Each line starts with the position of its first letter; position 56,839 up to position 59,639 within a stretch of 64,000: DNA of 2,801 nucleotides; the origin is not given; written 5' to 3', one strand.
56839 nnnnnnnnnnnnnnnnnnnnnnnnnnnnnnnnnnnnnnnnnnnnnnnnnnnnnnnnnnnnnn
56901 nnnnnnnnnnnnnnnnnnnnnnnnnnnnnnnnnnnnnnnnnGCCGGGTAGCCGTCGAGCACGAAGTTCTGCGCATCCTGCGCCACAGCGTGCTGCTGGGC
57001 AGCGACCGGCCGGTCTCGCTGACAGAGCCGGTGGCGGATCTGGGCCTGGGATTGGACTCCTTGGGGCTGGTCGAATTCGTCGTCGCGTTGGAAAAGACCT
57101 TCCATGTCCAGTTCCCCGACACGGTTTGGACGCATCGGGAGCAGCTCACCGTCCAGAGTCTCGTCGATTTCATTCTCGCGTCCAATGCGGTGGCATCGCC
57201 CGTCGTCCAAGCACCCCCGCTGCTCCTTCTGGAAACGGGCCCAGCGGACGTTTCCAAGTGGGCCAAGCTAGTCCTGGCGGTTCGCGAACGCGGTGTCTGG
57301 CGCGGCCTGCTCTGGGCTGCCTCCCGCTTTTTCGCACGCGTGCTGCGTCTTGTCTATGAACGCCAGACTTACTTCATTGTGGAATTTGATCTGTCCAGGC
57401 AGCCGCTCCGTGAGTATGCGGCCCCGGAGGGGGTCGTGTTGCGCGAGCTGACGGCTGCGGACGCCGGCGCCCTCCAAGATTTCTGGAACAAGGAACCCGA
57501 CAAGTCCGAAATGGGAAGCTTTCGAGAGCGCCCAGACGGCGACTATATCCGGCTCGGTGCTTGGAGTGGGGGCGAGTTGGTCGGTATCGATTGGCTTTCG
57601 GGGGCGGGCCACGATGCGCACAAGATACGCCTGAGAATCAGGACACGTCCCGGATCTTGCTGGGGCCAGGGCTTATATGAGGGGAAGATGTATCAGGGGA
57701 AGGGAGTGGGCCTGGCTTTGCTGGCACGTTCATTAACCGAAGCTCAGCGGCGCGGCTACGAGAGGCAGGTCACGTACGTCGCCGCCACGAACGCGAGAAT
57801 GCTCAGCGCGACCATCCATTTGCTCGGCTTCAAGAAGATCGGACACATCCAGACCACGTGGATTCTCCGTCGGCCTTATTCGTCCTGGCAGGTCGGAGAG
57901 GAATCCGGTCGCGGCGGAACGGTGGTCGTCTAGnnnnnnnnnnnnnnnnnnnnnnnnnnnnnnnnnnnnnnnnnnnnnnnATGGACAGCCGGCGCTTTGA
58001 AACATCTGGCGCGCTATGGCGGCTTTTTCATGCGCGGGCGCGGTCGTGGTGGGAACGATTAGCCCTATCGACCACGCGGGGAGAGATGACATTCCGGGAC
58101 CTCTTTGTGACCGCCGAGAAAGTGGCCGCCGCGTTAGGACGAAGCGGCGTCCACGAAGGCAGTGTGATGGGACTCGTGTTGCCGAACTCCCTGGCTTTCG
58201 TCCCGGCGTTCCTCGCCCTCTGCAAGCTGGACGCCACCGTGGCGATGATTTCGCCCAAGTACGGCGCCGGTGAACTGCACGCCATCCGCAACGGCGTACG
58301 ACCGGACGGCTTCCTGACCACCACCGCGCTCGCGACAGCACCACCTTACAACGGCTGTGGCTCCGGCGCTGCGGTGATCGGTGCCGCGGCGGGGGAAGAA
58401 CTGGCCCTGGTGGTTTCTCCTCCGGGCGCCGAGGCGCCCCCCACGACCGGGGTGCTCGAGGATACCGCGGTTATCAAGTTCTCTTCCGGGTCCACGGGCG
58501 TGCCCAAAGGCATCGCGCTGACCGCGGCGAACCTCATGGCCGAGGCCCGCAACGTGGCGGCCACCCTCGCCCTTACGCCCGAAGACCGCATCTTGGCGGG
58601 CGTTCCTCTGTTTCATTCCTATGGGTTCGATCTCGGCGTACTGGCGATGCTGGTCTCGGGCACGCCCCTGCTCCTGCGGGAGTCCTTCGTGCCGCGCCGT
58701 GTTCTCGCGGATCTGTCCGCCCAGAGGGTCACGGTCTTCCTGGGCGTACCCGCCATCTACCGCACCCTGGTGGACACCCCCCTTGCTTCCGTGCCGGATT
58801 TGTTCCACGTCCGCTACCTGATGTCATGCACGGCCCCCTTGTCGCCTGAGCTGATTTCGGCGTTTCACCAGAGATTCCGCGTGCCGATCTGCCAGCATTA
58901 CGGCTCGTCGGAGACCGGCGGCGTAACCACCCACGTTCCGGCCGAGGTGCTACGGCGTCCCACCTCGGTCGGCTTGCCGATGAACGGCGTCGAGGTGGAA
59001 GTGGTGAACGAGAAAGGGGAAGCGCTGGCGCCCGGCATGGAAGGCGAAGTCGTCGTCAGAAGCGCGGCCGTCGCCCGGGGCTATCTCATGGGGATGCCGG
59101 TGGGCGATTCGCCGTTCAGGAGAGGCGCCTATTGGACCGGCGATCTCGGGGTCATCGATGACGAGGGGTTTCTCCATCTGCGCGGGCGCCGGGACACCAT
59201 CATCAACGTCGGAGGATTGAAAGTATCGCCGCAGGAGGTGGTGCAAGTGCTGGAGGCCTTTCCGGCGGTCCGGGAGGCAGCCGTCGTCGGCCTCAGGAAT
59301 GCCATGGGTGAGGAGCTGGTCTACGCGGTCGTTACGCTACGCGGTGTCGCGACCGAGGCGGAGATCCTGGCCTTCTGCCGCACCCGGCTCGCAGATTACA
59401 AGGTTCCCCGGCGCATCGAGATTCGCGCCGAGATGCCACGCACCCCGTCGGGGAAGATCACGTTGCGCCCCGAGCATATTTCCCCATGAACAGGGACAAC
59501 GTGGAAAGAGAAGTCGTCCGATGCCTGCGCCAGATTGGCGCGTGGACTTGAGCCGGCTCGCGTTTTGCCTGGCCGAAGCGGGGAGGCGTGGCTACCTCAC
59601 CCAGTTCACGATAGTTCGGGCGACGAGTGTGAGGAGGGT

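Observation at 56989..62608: Cassette III: out-of-context HAL-type MIO ammonia-lyase with an AMP-ligase, ACP-GNAT fusion and methyltransferase - candidate pathway for a histidine-derived acyl decoration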

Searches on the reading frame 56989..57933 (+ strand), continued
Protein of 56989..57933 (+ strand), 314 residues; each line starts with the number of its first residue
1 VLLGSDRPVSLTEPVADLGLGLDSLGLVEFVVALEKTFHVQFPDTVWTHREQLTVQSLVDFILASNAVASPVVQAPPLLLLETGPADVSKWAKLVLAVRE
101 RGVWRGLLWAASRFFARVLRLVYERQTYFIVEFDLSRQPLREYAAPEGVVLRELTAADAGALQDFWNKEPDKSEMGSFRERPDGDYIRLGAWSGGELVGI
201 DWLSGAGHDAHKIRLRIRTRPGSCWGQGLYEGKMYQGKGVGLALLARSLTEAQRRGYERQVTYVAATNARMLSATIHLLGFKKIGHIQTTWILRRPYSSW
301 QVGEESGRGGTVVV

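Call 41: search_protein_families(library=pfam, proteins=[L046:6520-8193:+, L046:11367-12278:+, L046:12285-13169:-, L053:6830-7687:+, L035:2079-4232:+, L030:1464-2798:-, L030:5992-6954:-, L030:6959-8095:-, L033:1811-2743:+, L038:2091-3323:+], max_evalue=0.00001)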
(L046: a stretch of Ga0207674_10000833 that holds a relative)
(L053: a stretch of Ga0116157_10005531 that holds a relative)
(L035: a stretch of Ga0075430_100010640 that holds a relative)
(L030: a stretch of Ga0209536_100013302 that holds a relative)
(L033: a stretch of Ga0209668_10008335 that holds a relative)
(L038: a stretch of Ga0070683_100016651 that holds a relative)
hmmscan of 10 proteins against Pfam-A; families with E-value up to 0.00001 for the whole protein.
L046:6520-8193:+ (557 aa): 2 families
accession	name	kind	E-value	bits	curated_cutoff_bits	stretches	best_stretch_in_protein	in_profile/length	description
PF02397.22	Bac_transf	-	1.1e-60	204.6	27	1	370-552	1-178/179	Bacterial sugar transferase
PF13727.12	CoA_binding_3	-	3.5e-09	37.3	25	1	213-308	55-148/175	CoA-binding domain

L046:11367-12278:+ (303 aa): 1 family
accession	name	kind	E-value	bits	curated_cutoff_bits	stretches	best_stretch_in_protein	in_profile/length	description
PF00892.27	EamA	-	3.4e-29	102.3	28.2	2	10-139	4-134/135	EamA-like transporter family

L046:12285-13169:- (294 aa): 1 family
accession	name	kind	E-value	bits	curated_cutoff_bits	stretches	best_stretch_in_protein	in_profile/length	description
PF01145.31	Band_7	-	3.8e-43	148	23.6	1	24-193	2-174/176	SPFH domain / Band 7 family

L053:6830-7687:+ (285 aa): 7 families
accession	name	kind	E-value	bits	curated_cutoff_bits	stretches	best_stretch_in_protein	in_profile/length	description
PF13649.12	Methyltransf_25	-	1.2e-13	52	27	1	120-216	2-97/97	Methyltransferase domain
PF13847.12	Methyltransf_31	-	2.7e-12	47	27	1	115-224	3-113/145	Methyltransferase domain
PF08242.18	Methyltransf_12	-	1.7e-10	41.9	30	1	123-217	4-97/98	Methyltransferase domain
PF08241.18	Methyltransf_11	-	4.6e-10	40.4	21.2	1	124-220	5-95/95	Methyltransferase domain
PF01209.24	Ubie_methyltran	-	4.6e-10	39.7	20.1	1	104-220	36-151/233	ubiE/COQ5 methyltransferase family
PF01135.25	PCMT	-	8.1e-10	39.2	20.3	1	111-220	69-171/210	Protein-L-isoaspartate(D-aspartate) O-methyltransferase (PCMT)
PF13489.12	Methyltransf_23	-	5.3e-07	29.9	27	1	105-234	14-130/164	Methyltransferase domain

L035:2079-4232:+ (717 aa): 0 families

L030:1464-2798:- (444 aa): 0 families

L030:5992-6954:- (320 aa): 0 families

L030:6959-8095:- (378 aa): 1 family
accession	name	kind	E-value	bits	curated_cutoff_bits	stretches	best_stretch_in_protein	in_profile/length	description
PF13480.13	Acetyltransf_6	-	4.4e-28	98.7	22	1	187-333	2-142/143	Acetyltransferase (GNAT) domain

L033:1811-2743:+ (310 aa): 1 family
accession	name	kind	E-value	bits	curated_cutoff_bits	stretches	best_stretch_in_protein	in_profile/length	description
PF07589.16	PEP-CTERM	-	2.3e-07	31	20.7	1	242-265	1-24/24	PEP-CTERM motif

L038:2091-3323:+ (410 aa): 0 families

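Call 52: predict_structure(alignment_id=A1)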
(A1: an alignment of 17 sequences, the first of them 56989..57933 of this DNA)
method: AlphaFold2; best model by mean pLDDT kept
length: 314 residues; sequences in the alignment: 17
mean_pLDDT: 78.2   pTM: 0.61
mean pLDDT of the five models: 78.2, 77.2, 77.0, 76.4, 75.4
residues with pLDDT >= 90: 98; 70-90: 144; 50-70: 41; < 50: 31
segments of 3 or more residues with pLDDT < 50: 1-5, 68-88
pLDDT, mean of each block of 10 residues (from residue 1): 53 73 68 79 79 82 65 33 40 64 71 74 87 86 84 88 78 53 74 93 89 89 91 86 93 95 90 86 94 89 92 91
secondary structure, 60 per line:
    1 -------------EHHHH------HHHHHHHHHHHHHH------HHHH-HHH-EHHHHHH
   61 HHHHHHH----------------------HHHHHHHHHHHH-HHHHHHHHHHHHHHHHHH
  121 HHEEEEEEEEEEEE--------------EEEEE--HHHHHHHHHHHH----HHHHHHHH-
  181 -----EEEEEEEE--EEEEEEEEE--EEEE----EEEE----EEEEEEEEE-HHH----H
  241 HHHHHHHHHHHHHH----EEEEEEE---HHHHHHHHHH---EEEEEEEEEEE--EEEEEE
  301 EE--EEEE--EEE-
elements in order: H15-18 H25-38 H45-48 H55-67 H90-101 H103-122 E123-134 E149-153 H156-167 H172-179 E186-193 E196-204 E207-210 E215-218 E223-231 H240-254 E259-265 H269-278 E282-292 E295-302 E305-308 E311-313

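Call 78: search_protein_representatives(alignment_id=A1)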
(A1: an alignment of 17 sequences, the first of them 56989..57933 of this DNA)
Query: 17 sequences, 331 profile positions. Proteins with E-value up to 0.001 (for the whole library): 2180; up to 1e-10: 248; up to 1e-30: 109. The best 150 are listed.
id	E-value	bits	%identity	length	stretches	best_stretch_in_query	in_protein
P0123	2.7e-140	483.8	-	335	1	1-330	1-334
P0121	1.7e-128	445.1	-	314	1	18-330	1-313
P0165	2.8e-127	441.0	-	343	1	1-330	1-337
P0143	6.6e-125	433.2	-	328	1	1-328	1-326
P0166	3.0e-114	398.2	-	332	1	1-329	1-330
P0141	1.5e-110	386.1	-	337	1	1-330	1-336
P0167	1.5e-110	386.0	-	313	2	127-328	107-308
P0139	2.3e-109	382.1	-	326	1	1-330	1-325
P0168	2.9e-106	372.0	-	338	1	1-330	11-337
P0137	4.4e-105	368.1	-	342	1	1-329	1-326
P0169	1.3e-104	366.5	-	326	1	1-330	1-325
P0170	5.8e-104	364.4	-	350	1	1-329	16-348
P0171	1.9e-103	362.7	-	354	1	1-320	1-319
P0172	4.4e-103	361.5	-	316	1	1-326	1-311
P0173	4.1e-102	358.3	-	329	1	1-327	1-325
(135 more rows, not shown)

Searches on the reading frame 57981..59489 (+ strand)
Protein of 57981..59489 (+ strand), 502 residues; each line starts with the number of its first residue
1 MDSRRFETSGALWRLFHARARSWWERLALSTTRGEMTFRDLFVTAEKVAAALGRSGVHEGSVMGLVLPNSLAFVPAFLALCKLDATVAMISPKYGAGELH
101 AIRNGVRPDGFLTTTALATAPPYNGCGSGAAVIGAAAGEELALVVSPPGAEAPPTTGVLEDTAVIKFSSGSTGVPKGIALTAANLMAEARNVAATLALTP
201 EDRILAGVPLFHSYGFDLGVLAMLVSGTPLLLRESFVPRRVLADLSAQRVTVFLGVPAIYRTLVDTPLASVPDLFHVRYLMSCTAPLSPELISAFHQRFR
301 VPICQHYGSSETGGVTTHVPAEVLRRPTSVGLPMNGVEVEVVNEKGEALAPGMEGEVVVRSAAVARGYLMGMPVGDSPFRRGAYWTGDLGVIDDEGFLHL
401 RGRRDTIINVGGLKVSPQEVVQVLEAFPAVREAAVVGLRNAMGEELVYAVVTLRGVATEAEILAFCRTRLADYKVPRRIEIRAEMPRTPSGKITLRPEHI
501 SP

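Call 3: search_protein_families(library=pfam, proteins=[window:57981-59489:+], max_evalue=0.01)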
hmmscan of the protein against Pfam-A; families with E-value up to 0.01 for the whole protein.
window:57981-59489:+ (502 aa): 2 families
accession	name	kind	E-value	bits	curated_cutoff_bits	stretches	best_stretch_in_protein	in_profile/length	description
PF00501.34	AMP-binding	-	4e-70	237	29.9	1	17-369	2-384/384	AMP-binding enzyme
PF13193.12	AMP-binding_C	-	1.9e-14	54.8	24.5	1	422-492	4-76/76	AMP-binding enzyme C-terminal domain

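Call 4: search_protein_families(library=ncbifam, proteins=[window:57981-59489:+], max_evalue=0.01)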
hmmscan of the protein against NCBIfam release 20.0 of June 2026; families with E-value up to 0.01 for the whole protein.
window:57981-59489:+ (502 aa): 109 families (the best 25 are shown)
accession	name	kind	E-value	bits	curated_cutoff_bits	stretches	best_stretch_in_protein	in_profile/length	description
NF004837.0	PRK06187.1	subfamily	2.6e-90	303.2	476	2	160-494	170-514/531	long-chain-fatty-acid--CoA ligase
NF004511.1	PRK05852.1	equivalog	3.6e-84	283.2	650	1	27-493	18-495/505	FadD7 family fatty acid--CoA ligase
NF004114.0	PRK05605.1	equivalog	3.7e-75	253.4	766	2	158-495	219-562/575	long-chain-fatty-acid--CoA ligase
NF005307.0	PRK06839.1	equivalog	9e-68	229.1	748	1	18-494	10-485/496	o-succinylbenzoate--CoA ligase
NF006182.0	PRK08316.1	subfamily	8.2e-67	225.8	663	1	19-495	20-510/523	fatty acyl-CoA synthetase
TIGR03098.1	ligase_PEP_1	hypoth_equivalog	1.6e-66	224.9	592.35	1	151-493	154-509/517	acyl-CoA ligase (AMP-forming), exosortase A system-associated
NF005702.0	PRK07514.1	subfamily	4.4e-66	223.3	558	1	12-493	5-491/506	malonyl-CoA synthase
NF002966.0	PRK03640.1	equivalog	3.3e-65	220.6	556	1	18-494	10-472/483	o-succinylbenzoate--CoA ligase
NF005801.1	PRK07656.1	equivalog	1.7e-63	215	657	2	160-493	164-494/500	FadD3 family acyl-CoA ligase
NF006181.0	PRK08314.1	subfamily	4.2e-62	210.1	705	2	150-496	194-548/563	long-chain-fatty-acid--CoA ligase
NF009233.0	PRK12583.1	subfamily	3.3e-61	207.4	832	1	160-493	201-541/558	fatty acid CoA ligase family protein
NF004797.0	PRK06145.1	equivalog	4.6e-60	203.4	850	1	16-495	10-488/499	acyl-CoA synthetase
NF052269.1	Staph_lig_FadD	equivalog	1.3e-59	201.9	650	1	33-493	25-484/499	long-chain-fatty-acid--CoA ligase FadD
NF004758.0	PRK06087.1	equivalog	4.4e-59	200.3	736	2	160-494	188-527/548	medium-chain fatty-acid--CoA ligase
TIGR01923.1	menE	equivalog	3.3e-58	197.6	330.15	1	37-494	1-438/442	o-succinylbenzoate--CoA ligase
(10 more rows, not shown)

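Call 76: search_solved_structures(query=window:57981-59489:+, max_evalue=1e-30)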
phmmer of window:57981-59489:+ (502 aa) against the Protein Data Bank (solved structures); distinct sequences matched with E-value up to 1e-30: 53.
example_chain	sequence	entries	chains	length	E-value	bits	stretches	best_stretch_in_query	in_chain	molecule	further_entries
5ie0_A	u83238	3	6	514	5.6e-67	229.9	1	15-496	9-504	Oxalate--CoA ligase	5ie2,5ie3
6qjz_A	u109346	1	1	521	2.8e-61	211.1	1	7-496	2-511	oxalyl CoA-synthetase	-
8wev_A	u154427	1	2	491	2.1e-50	175.2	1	35-494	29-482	Feruloyl-CoA Synthetase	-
8weu_A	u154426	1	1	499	2.3e-50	175.1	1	35-494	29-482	Fatty-acyl-CoA synthase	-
3r44_A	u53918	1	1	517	1.6e-49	172.4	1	31-494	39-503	fatty acyl CoA synthetase FADD13 (FATTY-ACYL-CoA SYNTHETASE)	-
3g7s_A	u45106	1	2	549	5.9e-49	170.5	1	35-495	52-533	Long-chain-fatty-acid--CoA ligase (FadD-1)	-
5buq_A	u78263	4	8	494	2.4e-46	161.9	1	18-493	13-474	2-succinylbenzoate--CoA ligase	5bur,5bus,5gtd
5x8f_A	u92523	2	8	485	6.1e-46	160.5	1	18-493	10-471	2-succinylbenzoate--CoA ligase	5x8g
4fuq_A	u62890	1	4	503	3.3e-45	158.1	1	26-494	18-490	Malonyl CoA synthetase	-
3a9u_A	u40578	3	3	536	3.7e-45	157.9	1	36-494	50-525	4-coumarate--CoA ligase | 4-coumarate:CoA ligase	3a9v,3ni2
4gxq_A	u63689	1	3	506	5.1e-45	157.5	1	26-493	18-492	Malonyl CoA synthetase, Benzoate-CoA ligase Chimeric protein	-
8aff_A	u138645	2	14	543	9.6e-45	156.6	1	160-496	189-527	Oxalate--CoA ligase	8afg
4fut_A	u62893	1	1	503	2e-44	155.5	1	26-493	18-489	Malonyl CoA synthetase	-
4gxr_A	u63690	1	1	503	2.4e-44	155.3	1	26-493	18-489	Malonyl CoA synthetase, Benzoate-CoA ligase Chimeric protein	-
5u95_A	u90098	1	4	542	2.6e-42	148.6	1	36-494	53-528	4-coumarate--CoA ligase 2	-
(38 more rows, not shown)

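Call 80: search_solved_structures(query=window:57981-59489:+, max_evalue=1e-60, show_alignments=1)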
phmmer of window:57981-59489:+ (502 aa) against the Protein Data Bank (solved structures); distinct sequences matched with E-value up to 1e-60: 2.
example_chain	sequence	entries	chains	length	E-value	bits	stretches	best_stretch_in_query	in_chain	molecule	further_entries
5ie0_A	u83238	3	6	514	5.6e-67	229.9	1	15-496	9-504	Oxalate--CoA ligase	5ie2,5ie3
6qjz_A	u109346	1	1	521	2.8e-61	211.1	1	7-496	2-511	oxalyl CoA-synthetase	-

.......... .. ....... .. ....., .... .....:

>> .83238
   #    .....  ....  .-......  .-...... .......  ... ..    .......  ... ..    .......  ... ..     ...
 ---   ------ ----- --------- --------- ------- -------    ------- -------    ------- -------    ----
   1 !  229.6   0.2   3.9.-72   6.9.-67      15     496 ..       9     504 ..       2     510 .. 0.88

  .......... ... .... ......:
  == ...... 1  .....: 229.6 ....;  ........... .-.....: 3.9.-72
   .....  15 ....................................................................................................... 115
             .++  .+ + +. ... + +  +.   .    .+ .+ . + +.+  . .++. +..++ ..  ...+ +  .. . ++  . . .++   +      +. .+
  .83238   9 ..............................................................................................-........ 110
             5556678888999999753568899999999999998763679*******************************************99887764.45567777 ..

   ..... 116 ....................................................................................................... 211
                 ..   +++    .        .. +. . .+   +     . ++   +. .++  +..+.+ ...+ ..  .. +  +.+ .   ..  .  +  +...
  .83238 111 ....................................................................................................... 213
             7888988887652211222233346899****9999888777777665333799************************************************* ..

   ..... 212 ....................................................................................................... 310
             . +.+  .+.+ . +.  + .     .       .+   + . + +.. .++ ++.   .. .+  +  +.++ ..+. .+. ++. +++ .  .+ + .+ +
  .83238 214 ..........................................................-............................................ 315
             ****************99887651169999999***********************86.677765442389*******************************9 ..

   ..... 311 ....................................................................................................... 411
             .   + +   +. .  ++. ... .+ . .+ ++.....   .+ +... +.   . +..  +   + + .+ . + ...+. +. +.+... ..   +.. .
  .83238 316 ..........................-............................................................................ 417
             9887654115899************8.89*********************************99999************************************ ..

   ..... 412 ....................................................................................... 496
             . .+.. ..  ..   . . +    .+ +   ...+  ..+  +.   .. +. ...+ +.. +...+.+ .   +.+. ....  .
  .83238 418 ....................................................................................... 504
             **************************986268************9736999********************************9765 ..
